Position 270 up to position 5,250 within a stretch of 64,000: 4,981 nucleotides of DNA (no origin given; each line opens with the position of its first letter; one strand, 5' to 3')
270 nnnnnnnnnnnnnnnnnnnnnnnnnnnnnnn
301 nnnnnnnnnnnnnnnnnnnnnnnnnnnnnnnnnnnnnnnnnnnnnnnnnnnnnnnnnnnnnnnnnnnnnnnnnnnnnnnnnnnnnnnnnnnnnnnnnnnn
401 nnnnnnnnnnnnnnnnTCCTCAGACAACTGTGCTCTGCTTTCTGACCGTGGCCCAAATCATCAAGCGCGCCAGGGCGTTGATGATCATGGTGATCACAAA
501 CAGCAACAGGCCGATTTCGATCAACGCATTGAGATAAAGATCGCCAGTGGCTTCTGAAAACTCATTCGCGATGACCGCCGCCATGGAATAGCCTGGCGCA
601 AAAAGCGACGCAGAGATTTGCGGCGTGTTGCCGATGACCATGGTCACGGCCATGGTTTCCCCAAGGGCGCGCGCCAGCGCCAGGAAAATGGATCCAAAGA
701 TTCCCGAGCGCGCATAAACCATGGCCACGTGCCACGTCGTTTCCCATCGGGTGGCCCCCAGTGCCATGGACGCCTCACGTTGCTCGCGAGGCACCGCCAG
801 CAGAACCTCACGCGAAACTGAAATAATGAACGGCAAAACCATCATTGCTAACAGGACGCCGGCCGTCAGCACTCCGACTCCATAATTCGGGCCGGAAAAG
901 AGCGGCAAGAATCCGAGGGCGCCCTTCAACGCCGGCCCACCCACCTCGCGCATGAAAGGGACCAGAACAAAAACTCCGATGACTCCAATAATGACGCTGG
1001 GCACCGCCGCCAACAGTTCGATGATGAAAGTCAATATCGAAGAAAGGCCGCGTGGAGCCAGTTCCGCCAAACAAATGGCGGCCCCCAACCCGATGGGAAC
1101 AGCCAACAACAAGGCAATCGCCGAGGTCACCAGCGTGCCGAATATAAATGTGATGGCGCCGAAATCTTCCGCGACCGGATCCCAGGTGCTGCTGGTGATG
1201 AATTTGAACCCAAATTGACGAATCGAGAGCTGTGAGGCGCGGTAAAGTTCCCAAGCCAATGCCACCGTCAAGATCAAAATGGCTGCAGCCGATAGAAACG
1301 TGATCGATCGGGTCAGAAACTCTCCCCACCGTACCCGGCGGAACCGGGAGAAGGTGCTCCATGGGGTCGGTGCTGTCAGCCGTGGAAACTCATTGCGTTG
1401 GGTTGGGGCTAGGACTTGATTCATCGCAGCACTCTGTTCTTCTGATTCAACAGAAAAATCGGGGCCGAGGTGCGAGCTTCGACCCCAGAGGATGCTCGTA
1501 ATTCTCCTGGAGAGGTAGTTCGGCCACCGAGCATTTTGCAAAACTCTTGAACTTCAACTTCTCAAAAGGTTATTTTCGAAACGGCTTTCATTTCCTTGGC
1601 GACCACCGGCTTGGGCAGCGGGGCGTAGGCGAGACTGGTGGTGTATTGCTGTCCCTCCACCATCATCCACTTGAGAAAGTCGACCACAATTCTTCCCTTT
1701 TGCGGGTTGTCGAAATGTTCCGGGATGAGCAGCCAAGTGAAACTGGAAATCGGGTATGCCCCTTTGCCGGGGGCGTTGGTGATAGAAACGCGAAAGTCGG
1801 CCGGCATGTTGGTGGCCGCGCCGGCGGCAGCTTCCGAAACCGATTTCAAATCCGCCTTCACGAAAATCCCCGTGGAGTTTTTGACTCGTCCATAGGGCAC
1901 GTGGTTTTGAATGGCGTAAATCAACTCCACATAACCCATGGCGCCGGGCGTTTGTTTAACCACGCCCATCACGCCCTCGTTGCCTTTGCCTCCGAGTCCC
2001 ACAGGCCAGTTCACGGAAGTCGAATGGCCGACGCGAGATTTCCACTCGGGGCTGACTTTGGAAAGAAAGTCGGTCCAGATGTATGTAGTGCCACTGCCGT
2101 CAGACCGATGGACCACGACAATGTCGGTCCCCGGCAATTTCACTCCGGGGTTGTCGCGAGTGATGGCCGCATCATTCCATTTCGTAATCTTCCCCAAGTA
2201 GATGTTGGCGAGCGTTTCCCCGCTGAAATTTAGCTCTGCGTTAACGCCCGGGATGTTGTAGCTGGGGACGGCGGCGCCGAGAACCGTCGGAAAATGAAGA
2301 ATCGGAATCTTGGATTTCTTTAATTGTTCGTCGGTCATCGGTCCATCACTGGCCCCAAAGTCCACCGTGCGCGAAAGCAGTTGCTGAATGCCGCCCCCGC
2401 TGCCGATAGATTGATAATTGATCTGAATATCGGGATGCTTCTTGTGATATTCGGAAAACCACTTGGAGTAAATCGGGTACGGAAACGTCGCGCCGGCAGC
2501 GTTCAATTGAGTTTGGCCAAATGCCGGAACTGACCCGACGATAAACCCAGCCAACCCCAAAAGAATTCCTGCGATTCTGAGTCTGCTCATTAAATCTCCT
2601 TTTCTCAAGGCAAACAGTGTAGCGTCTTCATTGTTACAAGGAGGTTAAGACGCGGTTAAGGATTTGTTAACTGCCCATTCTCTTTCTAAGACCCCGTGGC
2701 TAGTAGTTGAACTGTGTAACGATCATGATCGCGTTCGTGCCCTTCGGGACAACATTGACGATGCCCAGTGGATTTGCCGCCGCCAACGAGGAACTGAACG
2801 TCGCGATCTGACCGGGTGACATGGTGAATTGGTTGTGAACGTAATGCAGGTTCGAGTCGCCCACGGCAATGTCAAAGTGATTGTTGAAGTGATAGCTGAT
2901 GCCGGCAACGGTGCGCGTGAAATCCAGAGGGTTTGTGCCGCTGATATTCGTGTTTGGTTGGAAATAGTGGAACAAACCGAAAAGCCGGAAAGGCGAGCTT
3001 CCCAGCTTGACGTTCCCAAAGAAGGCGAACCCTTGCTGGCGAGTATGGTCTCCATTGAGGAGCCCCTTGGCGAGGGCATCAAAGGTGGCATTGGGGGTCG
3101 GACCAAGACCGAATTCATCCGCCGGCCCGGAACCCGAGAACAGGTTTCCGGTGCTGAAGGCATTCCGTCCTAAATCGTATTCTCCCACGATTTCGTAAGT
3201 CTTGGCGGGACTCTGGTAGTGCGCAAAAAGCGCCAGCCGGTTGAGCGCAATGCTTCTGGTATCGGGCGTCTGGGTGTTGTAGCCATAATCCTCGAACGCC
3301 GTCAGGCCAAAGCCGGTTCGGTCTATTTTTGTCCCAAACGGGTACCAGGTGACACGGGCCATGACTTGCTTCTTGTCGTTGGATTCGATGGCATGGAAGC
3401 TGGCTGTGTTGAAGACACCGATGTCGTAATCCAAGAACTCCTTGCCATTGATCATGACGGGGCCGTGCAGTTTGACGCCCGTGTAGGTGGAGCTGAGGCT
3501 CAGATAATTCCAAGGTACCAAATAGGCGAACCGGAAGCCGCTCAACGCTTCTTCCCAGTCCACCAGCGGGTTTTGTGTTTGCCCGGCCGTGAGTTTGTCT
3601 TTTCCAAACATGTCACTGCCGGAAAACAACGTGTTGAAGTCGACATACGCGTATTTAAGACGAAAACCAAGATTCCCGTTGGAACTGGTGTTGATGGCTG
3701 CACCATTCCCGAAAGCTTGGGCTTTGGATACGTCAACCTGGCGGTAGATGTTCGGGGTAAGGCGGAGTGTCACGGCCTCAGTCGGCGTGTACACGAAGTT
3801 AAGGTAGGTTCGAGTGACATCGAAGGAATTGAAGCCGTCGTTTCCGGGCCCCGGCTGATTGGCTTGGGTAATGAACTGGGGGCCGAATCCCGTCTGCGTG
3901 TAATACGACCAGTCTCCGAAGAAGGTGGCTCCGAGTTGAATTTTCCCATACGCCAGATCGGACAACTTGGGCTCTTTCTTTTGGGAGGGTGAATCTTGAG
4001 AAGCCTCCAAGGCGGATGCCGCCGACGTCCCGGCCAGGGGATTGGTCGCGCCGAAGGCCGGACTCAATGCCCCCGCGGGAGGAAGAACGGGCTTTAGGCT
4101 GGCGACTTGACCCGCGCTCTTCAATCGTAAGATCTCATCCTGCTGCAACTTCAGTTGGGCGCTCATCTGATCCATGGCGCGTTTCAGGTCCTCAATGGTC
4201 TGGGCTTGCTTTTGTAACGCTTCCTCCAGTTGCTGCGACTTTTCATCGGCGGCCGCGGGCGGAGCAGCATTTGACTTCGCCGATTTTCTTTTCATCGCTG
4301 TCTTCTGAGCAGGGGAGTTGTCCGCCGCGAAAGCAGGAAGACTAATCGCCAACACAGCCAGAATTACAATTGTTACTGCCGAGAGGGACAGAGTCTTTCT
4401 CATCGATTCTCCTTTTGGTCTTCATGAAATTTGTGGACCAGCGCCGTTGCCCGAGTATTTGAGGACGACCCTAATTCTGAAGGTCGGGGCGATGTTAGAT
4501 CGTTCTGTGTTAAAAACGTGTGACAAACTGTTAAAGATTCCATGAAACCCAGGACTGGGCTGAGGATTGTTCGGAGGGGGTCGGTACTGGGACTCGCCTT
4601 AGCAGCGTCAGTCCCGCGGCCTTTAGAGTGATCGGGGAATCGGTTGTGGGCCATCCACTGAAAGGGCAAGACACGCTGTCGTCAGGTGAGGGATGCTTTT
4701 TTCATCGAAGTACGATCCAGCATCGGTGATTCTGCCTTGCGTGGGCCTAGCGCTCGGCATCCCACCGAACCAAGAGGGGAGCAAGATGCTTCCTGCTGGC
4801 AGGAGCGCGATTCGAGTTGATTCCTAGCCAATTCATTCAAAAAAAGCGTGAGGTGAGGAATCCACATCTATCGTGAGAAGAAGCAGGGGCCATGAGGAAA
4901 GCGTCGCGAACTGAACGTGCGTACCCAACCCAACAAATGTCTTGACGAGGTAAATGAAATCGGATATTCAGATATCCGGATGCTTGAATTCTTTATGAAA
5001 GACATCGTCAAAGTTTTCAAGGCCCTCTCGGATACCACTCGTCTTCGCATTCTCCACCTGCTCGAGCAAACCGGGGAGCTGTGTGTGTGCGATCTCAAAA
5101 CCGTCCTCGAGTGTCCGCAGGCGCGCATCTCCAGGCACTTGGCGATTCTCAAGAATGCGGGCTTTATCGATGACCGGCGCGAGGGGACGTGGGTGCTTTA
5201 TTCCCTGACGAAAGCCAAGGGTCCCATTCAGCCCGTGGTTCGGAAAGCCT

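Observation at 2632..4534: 11-bp-periodic TGTTAA direct repeats (Pho-box-like) upstream of pstS and of the adjacent porin gene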

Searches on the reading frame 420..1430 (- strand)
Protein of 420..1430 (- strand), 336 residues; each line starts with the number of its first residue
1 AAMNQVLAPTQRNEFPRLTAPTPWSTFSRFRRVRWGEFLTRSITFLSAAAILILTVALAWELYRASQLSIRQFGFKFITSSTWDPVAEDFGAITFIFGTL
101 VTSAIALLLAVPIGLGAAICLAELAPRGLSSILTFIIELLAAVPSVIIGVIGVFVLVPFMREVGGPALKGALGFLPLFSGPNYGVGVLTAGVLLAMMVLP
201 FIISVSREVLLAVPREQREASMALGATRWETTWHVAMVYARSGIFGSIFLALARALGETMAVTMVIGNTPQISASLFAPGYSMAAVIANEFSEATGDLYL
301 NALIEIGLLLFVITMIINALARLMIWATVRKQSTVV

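Call 7: search_protein_families(library=pfam, proteins=[window:420-1430:-])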
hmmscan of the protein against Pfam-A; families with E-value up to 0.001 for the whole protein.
window:420-1430:- (336 aa): 1 family
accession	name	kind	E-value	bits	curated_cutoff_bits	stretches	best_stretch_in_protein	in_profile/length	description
PF00528.27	BPD_transp_1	-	9e-14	52.1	26.4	1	112-323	3-177/184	Binding-protein-dependent transport system inner membrane component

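Call 11: search_protein_families(library=ncbifam, proteins=[window:420-1430:-], max_evalue=0.1)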
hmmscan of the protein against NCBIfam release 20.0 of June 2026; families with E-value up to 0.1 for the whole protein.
window:420-1430:- (336 aa): 16 families
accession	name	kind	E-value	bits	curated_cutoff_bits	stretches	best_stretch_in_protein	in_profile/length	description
TIGR02138.1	phosphate_pstC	equivalog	8.4e-86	287.6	196.45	1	40-326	4-293/296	phosphate ABC transporter permease subunit PstC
NF008435.0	PRK11275.1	equivalog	1.2e-76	257.8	502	1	34-329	13-313/319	phosphate ABC transporter permease PstC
TIGR00974.1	3a0107s02c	equivalog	1.1e-41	142.8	193.45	1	42-324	3-266/272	phosphate ABC transporter permease PstA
NF008430.0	PRK11268.1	equivalog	7.4e-20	71.2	439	2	190-325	155-290/295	phosphate ABC transporter permease PstA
TIGR01581.1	Mo_ABC_porter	hypoth_equivalog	1.1e-12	47.9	210.3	1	96-269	23-185/225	ABC transporter permease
TIGR00969.1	3a0106s02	subfamily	9.6e-12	44.9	240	1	30-273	10-229/272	sulfate ABC transporter permease subunit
TIGR02141.1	modB_ABC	equivalog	6.5e-11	42.3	182.6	1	99-272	3-165/208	molybdate ABC transporter permease subunit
NF038017.1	ABC_perm1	subfamily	8.4e-11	42.2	100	1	100-270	2-154/184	ABC transporter permease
TIGR02139.1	permease_CysT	equivalog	8e-10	38.7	246.1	1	99-296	55-239/265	sulfate ABC transporter permease subunit CysT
TIGR02140.1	permease_CysW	equivalog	8.5e-10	38.6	329.1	1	91-270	44-212/261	sulfate ABC transporter permease subunit CysW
NF006939.0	PRK09421.1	equivalog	2.8e-08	33.5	262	1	98-290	14-196/230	molybdate ABC transporter permease subunit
NF040839.1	tungstate_WtpB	equivalog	6.4e-06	26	340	1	89-279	39-216/251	tungstate ABC transporter permease WtpB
NF008208.0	PRK10971.1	equivalog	0.00012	21.6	415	1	99-269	63-222/277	sulfate/thiosulfate ABC transporter permease CysT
NF045846.1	MSC0882_dom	subfamily_domain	0.0058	15.8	60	1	231-323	111-188/244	MSC_0882 family membrane protein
NF043074.1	MMSYN1_0196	equivalog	0.0067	15.8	350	0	96-322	67-264/277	spermidine/putrescine ABC transporter permease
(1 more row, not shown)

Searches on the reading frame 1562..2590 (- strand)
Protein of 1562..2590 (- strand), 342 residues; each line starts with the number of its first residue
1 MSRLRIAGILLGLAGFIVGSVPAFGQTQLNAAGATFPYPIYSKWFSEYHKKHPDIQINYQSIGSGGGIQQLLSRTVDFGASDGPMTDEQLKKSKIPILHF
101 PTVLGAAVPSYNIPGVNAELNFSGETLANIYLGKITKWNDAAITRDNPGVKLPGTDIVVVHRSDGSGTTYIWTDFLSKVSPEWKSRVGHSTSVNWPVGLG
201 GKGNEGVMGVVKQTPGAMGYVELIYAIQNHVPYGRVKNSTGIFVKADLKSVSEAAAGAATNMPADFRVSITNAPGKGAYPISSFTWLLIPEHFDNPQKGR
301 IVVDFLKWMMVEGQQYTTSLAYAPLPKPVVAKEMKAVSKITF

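Call 7: search_protein_families(library=pfam, proteins=[window:1562-2590:-])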
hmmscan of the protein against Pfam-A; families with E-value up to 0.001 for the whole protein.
window:1562-2590:- (342 aa): 4 families
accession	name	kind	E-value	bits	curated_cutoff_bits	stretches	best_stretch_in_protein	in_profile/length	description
PF12849.12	PBP_like_2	-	5.6e-41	141.5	27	1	25-310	8-264/267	PBP superfamily domain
PF01547.30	SBP_bac_1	-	3.2e-21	77.1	26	1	30-315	5-306/307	Bacterial extracellular solute-binding protein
PF12727.12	PBP_like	-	6.2e-05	22.7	27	1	46-178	2-115/193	PBP superfamily domain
PF03466.25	LysR_substrate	-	0.00063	19.6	28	0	33-92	13-72/209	LysR substrate binding domain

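Call 11: search_protein_families(library=ncbifam, proteins=[window:1562-2590:-], max_evalue=0.1)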
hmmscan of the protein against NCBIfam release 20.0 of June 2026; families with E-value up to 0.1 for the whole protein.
window:1562-2590:- (342 aa): 6 families
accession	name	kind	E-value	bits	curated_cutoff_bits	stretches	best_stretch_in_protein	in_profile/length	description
TIGR00975.1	3a0107s03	equivalog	1.5e-122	408.6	205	1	29-340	1-314/315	phosphate ABC transporter substrate-binding protein PstS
NF008171.0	PRK10918.1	equivalog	1.7e-99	333.1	339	1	14-332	14-328/346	phosphate ABC transporter substrate-binding protein PstS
TIGR02136.1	ptsS_2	subfamily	2.4e-22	79.5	206.6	1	28-324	40-294/295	phosphate ABC transporter substrate-binding protein PstS family protein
TIGR04505.1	PtsS_plasma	equivalog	5.7e-06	26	175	1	124-228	172-266/334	phosphate ABC transporter substrate-binding protein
NF045775.1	acetoin_reg_AlsR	exception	0.0012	18.4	430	1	37-95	102-160/290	acetoin biosynthesis transcriptional regulator AlsR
NF047711.1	PutUtilRegPtrR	equivalog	0.0044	16.2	400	1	44-92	107-155/283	putrescine utilization regulator PtrR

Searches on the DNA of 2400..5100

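Call 58: search_rna_families(source=window, start=2400, end=5100, threshold=evalue, max_evalue=1)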
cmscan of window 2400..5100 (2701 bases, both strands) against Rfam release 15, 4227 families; matches with E-value up to 1: 1.
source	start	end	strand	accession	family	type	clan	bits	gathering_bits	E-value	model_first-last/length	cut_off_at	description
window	3577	3627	-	RF00456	mir-34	Gene; miRNA;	CL00087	19.5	53.4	0.61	1-72/72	no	mir-34 microRNA precursor family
